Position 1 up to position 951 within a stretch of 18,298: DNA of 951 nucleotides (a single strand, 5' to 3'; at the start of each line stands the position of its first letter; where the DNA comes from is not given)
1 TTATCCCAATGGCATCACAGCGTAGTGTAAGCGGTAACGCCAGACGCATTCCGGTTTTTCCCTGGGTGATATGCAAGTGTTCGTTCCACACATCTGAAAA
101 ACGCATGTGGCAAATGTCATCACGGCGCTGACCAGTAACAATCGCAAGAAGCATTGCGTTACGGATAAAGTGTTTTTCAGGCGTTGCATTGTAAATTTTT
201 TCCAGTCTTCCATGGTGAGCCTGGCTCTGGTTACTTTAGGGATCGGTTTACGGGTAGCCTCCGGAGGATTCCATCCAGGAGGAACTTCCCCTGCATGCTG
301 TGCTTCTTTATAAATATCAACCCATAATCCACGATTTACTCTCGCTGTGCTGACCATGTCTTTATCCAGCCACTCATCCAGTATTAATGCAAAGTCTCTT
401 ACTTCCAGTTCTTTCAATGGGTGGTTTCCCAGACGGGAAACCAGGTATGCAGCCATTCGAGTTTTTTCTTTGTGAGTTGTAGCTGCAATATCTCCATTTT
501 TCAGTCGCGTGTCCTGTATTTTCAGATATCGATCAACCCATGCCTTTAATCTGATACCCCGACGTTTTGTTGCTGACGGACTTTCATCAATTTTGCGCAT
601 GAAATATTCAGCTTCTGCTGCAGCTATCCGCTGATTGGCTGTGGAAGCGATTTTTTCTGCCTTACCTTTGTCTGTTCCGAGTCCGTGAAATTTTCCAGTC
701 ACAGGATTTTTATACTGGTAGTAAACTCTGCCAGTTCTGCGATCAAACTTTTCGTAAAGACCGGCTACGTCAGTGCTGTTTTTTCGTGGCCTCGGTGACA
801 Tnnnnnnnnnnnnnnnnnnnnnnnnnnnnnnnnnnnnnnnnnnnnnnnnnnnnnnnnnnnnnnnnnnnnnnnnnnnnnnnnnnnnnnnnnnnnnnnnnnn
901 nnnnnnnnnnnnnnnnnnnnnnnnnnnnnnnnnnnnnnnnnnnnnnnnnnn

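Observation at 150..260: Integrase inactivated by a frameshift in a homopolymer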

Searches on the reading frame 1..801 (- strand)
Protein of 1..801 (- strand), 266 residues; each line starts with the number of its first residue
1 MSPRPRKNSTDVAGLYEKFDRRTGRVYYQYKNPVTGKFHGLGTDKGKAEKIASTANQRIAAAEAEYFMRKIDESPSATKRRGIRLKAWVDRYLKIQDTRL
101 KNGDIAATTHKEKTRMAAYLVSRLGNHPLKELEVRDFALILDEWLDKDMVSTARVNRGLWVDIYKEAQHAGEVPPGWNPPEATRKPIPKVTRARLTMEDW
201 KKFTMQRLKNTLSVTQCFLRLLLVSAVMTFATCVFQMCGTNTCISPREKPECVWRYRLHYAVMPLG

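Call 12: find_encoding_contigs(protein=window:1-801:-, flank=6000, max_places=10)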
Protein window:1-801:- (266 aa): 24 contigs read that carry it; 10 places shown.
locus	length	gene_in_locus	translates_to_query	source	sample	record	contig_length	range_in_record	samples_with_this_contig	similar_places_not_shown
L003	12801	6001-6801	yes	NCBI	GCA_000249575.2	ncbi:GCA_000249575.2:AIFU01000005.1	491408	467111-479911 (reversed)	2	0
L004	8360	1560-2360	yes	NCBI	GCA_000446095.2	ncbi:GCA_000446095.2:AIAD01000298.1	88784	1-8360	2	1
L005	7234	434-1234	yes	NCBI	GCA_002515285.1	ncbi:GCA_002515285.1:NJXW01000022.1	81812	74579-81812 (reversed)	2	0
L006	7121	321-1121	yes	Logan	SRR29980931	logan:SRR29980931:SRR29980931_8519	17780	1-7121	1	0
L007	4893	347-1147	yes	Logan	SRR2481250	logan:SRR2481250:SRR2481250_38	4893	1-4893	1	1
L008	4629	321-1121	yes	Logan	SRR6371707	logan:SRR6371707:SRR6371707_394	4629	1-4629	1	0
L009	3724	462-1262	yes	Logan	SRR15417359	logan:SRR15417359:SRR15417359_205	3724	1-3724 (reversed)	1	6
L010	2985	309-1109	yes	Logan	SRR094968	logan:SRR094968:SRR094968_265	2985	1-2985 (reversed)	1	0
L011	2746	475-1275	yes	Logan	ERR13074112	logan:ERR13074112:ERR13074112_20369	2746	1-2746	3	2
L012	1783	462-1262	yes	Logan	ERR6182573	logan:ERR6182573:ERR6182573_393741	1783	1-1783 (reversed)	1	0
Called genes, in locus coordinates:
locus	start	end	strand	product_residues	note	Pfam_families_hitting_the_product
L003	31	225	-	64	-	-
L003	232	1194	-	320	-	PF13730:HTH_36 (weak)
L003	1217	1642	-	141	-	PF06254:YdaT_toxin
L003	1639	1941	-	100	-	PF15943:YdaS_toxin, PF01381:HTH_3 (weak)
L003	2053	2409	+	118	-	-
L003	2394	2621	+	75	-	PF21217:PaaA2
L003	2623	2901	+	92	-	PF05016:ParE_toxin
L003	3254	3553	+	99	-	-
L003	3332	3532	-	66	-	-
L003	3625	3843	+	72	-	-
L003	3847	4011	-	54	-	-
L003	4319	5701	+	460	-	PF16473:Rv2179c-like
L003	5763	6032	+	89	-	-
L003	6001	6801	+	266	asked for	PF09003:Arm-DNA-bind_1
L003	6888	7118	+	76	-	-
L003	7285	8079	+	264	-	PF00528:BPD_transp_1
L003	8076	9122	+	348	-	PF02030:Lipoprotein_8, PF01547:SBP_bac_1, PF13416:SBP_bac_8, PF13531:SBP_bac_11, PF13343:SBP_bac_6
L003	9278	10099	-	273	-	PF02146:SIR2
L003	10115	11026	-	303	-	PF00480:ROK, PF02685:Glucokinase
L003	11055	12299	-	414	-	PF12704:MacB_PCD, PF02687:FtsX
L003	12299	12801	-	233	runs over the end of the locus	PF00005:ABC_tran, PF02463:SMC_N (weak), PF13304:AAA_21 (faint)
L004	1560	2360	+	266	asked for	PF09003:Arm-DNA-bind_1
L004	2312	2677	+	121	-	PF00589:Phage_integrase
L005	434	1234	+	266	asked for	PF09003:Arm-DNA-bind_1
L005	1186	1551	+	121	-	PF00589:Phage_integrase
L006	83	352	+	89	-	-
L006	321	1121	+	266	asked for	PF09003:Arm-DNA-bind_1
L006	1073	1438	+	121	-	PF00589:Phage_integrase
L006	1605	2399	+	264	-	PF00528:BPD_transp_1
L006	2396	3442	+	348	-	PF02030:Lipoprotein_8, PF01547:SBP_bac_1, PF13416:SBP_bac_8, PF13531:SBP_bac_11, PF13343:SBP_bac_6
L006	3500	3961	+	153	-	-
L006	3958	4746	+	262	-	PF04536:TPM_phosphatase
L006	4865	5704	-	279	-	PF02146:SIR2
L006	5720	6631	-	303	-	PF00480:ROK, PF02685:Glucokinase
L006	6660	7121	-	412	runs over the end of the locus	PF12704:MacB_PCD, PF02687:FtsX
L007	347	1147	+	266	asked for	PF09003:Arm-DNA-bind_1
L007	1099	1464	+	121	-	PF00589:Phage_integrase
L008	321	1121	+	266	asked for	PF09003:Arm-DNA-bind_1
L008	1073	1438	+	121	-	PF00589:Phage_integrase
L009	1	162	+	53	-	PF16473:Rv2179c-like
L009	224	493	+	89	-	-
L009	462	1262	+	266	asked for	PF09003:Arm-DNA-bind_1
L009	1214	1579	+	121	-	PF00589:Phage_integrase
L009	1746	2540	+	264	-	PF00528:BPD_transp_1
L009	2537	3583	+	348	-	PF02030:Lipoprotein_8, PF01547:SBP_bac_1, PF13416:SBP_bac_8, PF13531:SBP_bac_11, PF13343:SBP_bac_6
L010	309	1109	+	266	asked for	PF09003:Arm-DNA-bind_1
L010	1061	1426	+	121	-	PF00589:Phage_integrase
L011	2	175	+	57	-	PF16473:Rv2179c-like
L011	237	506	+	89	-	-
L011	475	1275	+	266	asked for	PF09003:Arm-DNA-bind_1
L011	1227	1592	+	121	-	PF00589:Phage_integrase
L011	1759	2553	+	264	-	PF00528:BPD_transp_1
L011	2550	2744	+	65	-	?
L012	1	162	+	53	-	PF16473:Rv2179c-like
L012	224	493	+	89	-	-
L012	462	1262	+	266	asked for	PF09003:Arm-DNA-bind_1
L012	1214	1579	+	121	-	PF00589:Phage_integrase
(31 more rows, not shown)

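Call 18: find_homologous_proteins(query=window:1-801:-)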
Query window:1-801:- (266 aa): 112 proteins with E <= 0.001 among 992 candidates.
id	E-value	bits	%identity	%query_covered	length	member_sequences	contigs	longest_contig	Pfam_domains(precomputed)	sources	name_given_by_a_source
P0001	2.3e-177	606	98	100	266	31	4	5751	PF09003.17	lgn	-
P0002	4.5e-131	454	89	86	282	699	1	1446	PF09003.17,PF00589.28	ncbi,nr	ncbi:integrase, partial [Escherichia coli]|nr:integrase [Escherichia coli]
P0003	1.7e-110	387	84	76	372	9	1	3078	PF09003.17,PF00589.28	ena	-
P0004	1.0e-109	384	82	76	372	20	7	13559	PF09003.17,PF00589.28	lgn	-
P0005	5.6e-108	378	72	86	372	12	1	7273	PF09003.17,PF00589.28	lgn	-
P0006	1.1e-107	377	99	65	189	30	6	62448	PF09003.17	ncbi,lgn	-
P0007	2.2e-102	360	99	62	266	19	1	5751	PF09003.17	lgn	-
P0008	8.0e-99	348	75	76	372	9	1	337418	PF09003.17,PF00589.28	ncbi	-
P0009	5.9e-98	345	74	76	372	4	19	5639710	PF09003.17,PF00589.28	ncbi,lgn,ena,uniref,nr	ncbi:phage integrase Arm DNA-binding domain-containing protein [Raoultella planticola]|uniref:phage 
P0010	2.8e-97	343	75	76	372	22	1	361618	PF09003.17,PF00589.28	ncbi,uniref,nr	ncbi:tyrosine-type recombinase/integrase [Klebsiella aerogenes]|uniref:phage integrase Arm DNA-bindi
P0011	4.0e-96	339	74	76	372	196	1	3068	PF09003.17,PF00589.28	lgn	-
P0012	4.1e-96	339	73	76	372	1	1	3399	PF09003.17,PF00589.28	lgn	-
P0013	4.3e-96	339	73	76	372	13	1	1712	PF09003.17,PF00589.28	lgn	-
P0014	1.3e-95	338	73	75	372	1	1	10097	PF09003.17,PF00589.28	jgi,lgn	jgi:integrase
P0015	7.1e-95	335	71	76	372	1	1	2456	PF09003.17,PF00589.28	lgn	-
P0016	2.4e-94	334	73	76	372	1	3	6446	PF09003.17,PF00589.28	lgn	-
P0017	3.3e-94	333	72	76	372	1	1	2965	PF09003.17,PF00589.28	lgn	-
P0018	3.5e-94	333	72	76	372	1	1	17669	PF09003.17,PF00589.28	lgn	-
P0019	3.8e-94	333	72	76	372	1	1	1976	PF09003.17,PF00589.28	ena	-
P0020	4.5e-94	333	69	76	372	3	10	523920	PF09003.17,PF00589.28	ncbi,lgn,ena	-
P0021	6.9e-94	332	71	76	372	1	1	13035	PF09003.17,PF00589.28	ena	-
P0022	1.3e-93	331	71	76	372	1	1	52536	PF09003.17,PF00589.28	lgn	-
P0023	1.3e-93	331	71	76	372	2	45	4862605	PF09003.17,PF00589.28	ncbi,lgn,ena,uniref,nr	ncbi:phage integrase Arm DNA-binding domain-containing protein [Enterobacter hormaechei]|uniref:phag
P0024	1.7e-93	331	71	76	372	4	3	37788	PF09003.17,PF00589.28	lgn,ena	-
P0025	3.5e-93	330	71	76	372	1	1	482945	PF09003.17,PF00589.28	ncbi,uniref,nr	ncbi:tyrosine-type recombinase/integrase [Enterobacter hormaechei]|uniref:phage integrase Arm DNA-bi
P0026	5.3e-93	329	71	76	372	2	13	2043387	PF09003.17,PF00589.28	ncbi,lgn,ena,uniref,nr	ncbi:phage integrase Arm DNA-binding domain-containing protein [Enterobacter hormaechei]|uniref:phag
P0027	1.1e-92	328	71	76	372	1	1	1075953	PF09003.17,PF00589.28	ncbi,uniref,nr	ncbi:phage integrase Arm DNA-binding domain-containing protein [Enterobacter hormaechei]|uniref:phag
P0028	2.7e-92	327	71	76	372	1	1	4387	PF09003.17,PF00589.28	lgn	-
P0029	8.3e-91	322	70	76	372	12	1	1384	PF09003.17,PF00589.28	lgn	-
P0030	1.2e-88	315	67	77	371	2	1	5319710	PF09003.17,PF00589.28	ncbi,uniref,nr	ncbi:integrase [Buttiauxella sp. 3AFRM03]|uniref:phage integrase Arm DNA-binding domain-containing p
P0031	5.6e-85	303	65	77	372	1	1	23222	PF09003.17,PF00589.28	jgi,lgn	jgi:integrase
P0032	8.0e-85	302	64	77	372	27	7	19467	PF09003.17,PF00589.28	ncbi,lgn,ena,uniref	ncbi:phage integrase Arm DNA-binding domain-containing protein [Enterobacter kobei]|uniref:phage int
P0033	2.1e-84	301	65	76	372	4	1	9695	PF09003.17,PF00589.28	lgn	-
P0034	2.5e-84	301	60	83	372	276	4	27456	PF09003.17,PF00589.28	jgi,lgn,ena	jgi:integrase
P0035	4.5e-84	300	64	77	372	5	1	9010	PF09003.17,PF00589.28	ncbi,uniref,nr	ncbi:integrase [Enterobacter sp. CGMCC 5087]|uniref:phage integrase Arm DNA-binding domain-containin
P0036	1.1e-83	299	64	76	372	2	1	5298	PF09003.17,PF00589.28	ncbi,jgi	-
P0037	1.4e-82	295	64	76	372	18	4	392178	PF09003.17,PF00589.28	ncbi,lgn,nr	ncbi:TPA: phage integrase Arm DNA-binding domain-containing protein [Citrobacter koseri]|nr:phage in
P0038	7.9e-79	283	79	60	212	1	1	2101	PF09003.17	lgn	-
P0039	7.4e-78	280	71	64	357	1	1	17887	PF09003.17,PF00589.28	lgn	-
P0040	9.0e-57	210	70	52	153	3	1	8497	PF09003.17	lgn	-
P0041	3.9e-51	192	45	76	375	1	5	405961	PF09003.17,PF00589.28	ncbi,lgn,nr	ncbi:site-specific integrase [Klebsiella aerogenes]|nr:site-specific integrase [Klebsiella aerogenes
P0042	6.5e-51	191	45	76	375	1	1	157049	PF09003.17,PF00589.28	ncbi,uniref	ncbi:site-specific integrase [Klebsiella aerogenes]|uniref:site-specific integrase n=1 Tax=Klebsiell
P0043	1.5e-50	190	100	33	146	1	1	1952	PF09003.17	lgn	-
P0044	1.7e-50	190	45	76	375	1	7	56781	PF09003.17,PF00589.28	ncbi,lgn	ncbi:site-specific integrase [Klebsiella aerogenes]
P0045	1.9e-50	190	45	76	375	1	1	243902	PF09003.17,PF00589.28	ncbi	ncbi:site-specific integrase [Klebsiella aerogenes]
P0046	3.0e-50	189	47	75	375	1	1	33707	PF09003.17,PF00589.28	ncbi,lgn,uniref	ncbi:phage integrase Arm DNA-binding domain-containing protein [Phytobacter sp. V91]|uniref:phage in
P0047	2.4e-49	186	44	76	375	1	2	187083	PF09003.17,PF00589.28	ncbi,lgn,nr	ncbi:site-specific integrase [Klebsiella aerogenes]|nr:phage integrase Arm DNA-binding domain-contai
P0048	5.0e-49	185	44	75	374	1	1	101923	PF09003.17,PF00589.28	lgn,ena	-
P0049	1.8e-48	183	44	76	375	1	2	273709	PF09003.17,PF00589.28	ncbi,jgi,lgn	-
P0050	2.5e-48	183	45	74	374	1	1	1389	PF09003.17,PF00589.28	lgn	-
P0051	3.9e-48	182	45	74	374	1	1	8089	PF09003.17,PF00589.28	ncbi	-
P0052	9.6e-48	181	45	75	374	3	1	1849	PF09003.17,PF00589.28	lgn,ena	-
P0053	1.0e-47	181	43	75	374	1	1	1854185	PF09003.17,PF00589.28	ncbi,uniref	ncbi:phage integrase Arm DNA-binding domain-containing protein [Pantoea osteomyelitidis]|uniref:Phag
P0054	1.3e-47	180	41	84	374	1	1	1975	PF09003.17,PF00589.28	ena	-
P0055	4.0e-47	179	38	89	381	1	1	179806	PF09003.17,PF00589.28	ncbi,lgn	ncbi:phage integrase Arm DNA-binding domain-containing protein [Photobacterium sp. R1]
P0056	9.7e-47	178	44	74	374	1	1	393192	PF09003.17,PF00589.28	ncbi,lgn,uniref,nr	ncbi:phage integrase Arm DNA-binding domain-containing protein [Mangrovibacter plantisponsor]|uniref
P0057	1.3e-46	177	41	85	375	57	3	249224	PF09003.17,PF00589.28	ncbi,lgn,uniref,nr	ncbi:TPA: phage integrase Arm DNA-binding domain-containing protein [Providencia rettgeri]|uniref:ph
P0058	4.9e-46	175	45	74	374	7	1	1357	PF09003.17,PF00589.28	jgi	-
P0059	6.3e-46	175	45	74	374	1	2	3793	PF09003.17,PF00589.28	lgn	-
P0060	8.3e-46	174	42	76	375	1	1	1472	PF09003.17,PF00589.28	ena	-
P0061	8.5e-46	174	47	74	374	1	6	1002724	PF09003.17,PF00589.28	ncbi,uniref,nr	ncbi:phage integrase Arm DNA-binding domain-containing protein [Pantoea ananatis]|uniref:phage integ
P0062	8.5e-46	174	42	76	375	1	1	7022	PF09003.17,PF00589.28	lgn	-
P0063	8.6e-46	174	41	76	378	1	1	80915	PF09003.17,PF00589.28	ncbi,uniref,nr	ncbi:phage integrase Arm DNA-binding domain-containing protein [Photobacterium sp. 1_MG-2023]|uniref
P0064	9.1e-46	174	42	76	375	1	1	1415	PF09003.17,PF00589.28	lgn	-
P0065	1.1e-45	174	44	74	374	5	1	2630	PF09003.17,PF00589.28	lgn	-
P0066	2.1e-45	173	41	85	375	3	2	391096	PF09003.17,PF00589.28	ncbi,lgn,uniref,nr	ncbi:Integrase [Xenorhabdus nematophila F1]|uniref:Phage integrase Arm DNA-binding domain-containing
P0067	2.8e-45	173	38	86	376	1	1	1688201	PF09003.17,PF00589.28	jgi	jgi:integrase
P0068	3.0e-45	173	44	75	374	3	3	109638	PF09003.17,PF00589.28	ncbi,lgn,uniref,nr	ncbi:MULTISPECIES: site-specific integrase [unclassified Tatumella]|uniref:site-specific integrase n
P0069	3.5e-45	172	46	74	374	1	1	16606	PF09003.17,PF00589.28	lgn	-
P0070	3.9e-45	172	46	74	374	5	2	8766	PF09003.17,PF00589.28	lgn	-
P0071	3.9e-45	172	45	74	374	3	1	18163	PF09003.17,PF00589.28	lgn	-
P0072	4.7e-45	172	44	74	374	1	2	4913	PF09003.17,PF00589.28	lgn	-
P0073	8.9e-45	171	39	85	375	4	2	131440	PF09003.17,PF00589.28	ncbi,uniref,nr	ncbi:phage integrase Arm DNA-binding domain-containing protein [Xenorhabdus bovienii]|uniref:phage i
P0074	9.4e-45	171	42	85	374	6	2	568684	PF09003.17,PF22022.3,PF00589.28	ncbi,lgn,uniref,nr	ncbi:phage integrase Arm DNA-binding domain-containing protein [Serratia fonticola]|uniref:phage int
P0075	9.7e-45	171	42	76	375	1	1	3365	PF09003.17,PF00589.28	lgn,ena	-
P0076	9.9e-45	171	42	85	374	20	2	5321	PF09003.17,PF22022.3,PF00589.28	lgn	-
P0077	1.5e-44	170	44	74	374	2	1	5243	PF09003.17,PF22022.3,PF00589.28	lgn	-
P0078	1.9e-44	170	40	85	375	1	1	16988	PF09003.17,PF00589.28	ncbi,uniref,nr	ncbi:phage integrase Arm DNA-binding domain-containing protein [Xenorhabdus lircayensis]|uniref:Phag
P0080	3.6e-44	169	42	76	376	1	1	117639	PF09003.17,PF00589.28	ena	-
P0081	3.9e-44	169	39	80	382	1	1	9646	PF09003.17,PF00589.28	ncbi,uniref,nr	ncbi:integrase [Veronia nyctiphanis]|uniref:Integrase n=1 Tax=Veronia nyctiphanis TaxID=1278244 RepI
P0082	4.2e-44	169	39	85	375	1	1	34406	PF09003.17,PF00589.28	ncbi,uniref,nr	ncbi:phage integrase Arm DNA-binding domain-containing protein [Xenorhabdus szentirmaii]|uniref:phag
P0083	2.5e-43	166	41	76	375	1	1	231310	PF09003.17,PF00589.28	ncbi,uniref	ncbi:phage integrase Arm DNA-binding domain-containing protein [Erwinia sp. OPT-41]|uniref:Phage int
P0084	2.8e-43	166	40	85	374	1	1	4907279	PF09003.17,PF22022.3,PF00589.28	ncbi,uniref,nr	ncbi:site-specific integrase [Serratia rubidaea]|uniref:site-specific integrase n=1 Tax=Serratia rub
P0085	2.8e-43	166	40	85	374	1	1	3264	PF09003.17,PF22022.3,PF00589.28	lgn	-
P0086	2.8e-43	166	40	85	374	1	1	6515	PF09003.17,PF22022.3,PF00589.28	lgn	-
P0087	3.0e-43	166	44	74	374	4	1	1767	PF09003.17,PF00589.28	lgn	-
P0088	3.0e-43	166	40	85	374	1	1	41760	PF09003.17,PF22022.3,PF00589.28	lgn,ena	-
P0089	8.6e-43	165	43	77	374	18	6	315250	PF09003.17,PF00589.28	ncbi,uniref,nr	ncbi:phage integrase Arm DNA-binding domain-containing protein [Pantoea ananatis]|uniref:phage integ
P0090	8.8e-43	165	40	85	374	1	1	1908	PF09003.17,PF22022.3,PF00589.28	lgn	-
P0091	1.1e-42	164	38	89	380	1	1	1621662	PF09003.17,PF00589.28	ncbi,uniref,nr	ncbi:phage integrase Arm DNA-binding domain-containing protein [Vibrio salinus]|uniref:phage integra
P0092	1.8e-42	164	43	74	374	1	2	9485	PF09003.17,PF00589.28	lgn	-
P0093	1.1e-41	161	39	83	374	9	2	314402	PF09003.17,PF00589.28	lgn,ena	-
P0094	2.1e-41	160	41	85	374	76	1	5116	PF09003.17,PF00589.28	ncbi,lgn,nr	ncbi:TPA: phage integrase Arm DNA-binding domain-containing protein [Yersinia enterocolitica]|nr:pha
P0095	7.0e-41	158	97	28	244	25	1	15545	PF00589.28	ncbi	ncbi:tyrosine-type recombinase/integrase, partial [Escherichia coli]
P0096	7.6e-41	158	41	75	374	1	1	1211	PF09003.17,PF22022.3,PF00589.28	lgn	-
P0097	1.0e-40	158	39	85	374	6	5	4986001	PF09003.17,PF00589.28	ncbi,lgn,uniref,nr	ncbi:TPA: phage integrase Arm DNA-binding domain-containing protein [Yersinia enterocolitica]|uniref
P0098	1.1e-40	158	69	38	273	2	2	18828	PF00589.28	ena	-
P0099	2.6e-40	156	38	85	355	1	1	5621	PF09003.17,PF00589.28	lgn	-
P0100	3.2e-40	156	43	75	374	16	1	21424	PF09003.17,PF00589.28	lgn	-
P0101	2.6e-39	153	43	74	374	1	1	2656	PF09003.17,PF00589.28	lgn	-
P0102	8.5e-38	148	39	75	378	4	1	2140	PF09003.17,PF22022.3,PF00589.28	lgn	-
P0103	1.7e-37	147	40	75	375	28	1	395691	PF09003.17,PF00589.28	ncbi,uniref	ncbi:phage integrase Arm DNA-binding domain-containing protein [Serratia fonticola]|uniref:phage int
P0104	3.5e-37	146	39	83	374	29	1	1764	PF09003.17,PF00589.28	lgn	-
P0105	1.0e-35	141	73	32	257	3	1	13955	PF00589.28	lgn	-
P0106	1.2e-33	135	38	74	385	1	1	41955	PF09003.17,PF00589.28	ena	-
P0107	3.6e-20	90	40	44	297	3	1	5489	PF00589.28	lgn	-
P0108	1.1e-19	89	83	18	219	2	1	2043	PF00589.28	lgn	-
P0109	2.4e-17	81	84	16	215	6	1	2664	PF00589.28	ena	-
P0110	5.6e-14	70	84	17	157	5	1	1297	PF09003.17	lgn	-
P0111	3.8e-8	51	97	12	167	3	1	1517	PF00589.28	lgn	-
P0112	6.9e-6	44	29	74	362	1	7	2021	PF09003.17,PF22022.3,PF00589.28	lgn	-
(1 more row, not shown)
